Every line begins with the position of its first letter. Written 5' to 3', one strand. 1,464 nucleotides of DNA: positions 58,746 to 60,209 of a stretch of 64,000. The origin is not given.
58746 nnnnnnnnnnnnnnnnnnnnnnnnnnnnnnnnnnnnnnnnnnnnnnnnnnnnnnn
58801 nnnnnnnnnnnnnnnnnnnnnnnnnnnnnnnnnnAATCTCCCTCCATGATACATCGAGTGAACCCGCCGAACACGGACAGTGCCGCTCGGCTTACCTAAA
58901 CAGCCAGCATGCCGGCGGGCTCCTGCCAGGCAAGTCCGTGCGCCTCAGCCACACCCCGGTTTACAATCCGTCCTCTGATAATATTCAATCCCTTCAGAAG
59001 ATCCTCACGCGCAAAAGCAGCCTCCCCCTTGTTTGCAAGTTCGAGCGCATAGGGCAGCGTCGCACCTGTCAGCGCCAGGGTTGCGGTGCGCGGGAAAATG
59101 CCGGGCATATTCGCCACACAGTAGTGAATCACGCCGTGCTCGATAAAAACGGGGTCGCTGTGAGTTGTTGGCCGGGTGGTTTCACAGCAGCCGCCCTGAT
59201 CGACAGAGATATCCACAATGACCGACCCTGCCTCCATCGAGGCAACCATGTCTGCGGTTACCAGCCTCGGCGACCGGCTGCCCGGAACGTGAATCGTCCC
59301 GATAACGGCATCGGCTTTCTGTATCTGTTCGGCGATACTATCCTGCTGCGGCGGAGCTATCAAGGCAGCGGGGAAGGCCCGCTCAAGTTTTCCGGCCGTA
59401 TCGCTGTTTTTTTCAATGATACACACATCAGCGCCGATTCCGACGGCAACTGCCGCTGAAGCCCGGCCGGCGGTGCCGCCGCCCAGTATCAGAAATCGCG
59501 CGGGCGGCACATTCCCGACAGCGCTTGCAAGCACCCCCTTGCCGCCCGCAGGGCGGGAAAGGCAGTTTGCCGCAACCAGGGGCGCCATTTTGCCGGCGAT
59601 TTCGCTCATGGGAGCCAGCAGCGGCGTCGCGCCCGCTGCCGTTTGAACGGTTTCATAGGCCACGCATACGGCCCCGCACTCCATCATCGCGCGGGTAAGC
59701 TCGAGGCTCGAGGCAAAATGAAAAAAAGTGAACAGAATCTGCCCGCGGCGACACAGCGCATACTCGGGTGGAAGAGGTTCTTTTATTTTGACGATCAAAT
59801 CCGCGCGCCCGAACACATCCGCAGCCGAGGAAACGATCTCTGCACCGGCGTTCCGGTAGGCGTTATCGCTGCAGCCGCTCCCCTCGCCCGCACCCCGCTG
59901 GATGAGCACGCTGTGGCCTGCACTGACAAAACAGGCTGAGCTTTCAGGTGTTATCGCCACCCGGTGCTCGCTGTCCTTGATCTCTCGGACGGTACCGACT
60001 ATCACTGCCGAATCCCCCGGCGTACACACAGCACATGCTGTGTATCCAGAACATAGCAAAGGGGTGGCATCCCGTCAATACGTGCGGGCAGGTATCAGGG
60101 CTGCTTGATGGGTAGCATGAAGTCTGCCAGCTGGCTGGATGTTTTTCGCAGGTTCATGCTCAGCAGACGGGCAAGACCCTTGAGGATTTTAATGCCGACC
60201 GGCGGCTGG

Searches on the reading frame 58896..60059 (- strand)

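Call 25: search_protein_families(library=pfam, proteins=[window:58896-60059:-], max_evalue=0.001)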
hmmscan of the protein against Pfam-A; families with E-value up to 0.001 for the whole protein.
window:58896-60059:- (387 aa): 3 families
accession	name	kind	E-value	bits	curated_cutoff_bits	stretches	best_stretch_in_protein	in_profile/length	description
PF01262.27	AlaDh_PNT_C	-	2e-70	237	23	1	159-367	1-213/214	Alanine dehydrogenase/PNT, C-terminal domain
PF05222.21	AlaDh_PNT_N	-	8.8e-44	149.5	30.4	1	23-155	2-136/136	Alanine dehydrogenase/PNT, N-terminal domain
PF01488.26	Shikimate_DH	-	0.00067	20.2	24.3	0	181-286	7-113/138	Shikimate / quinate 5-dehydrogenase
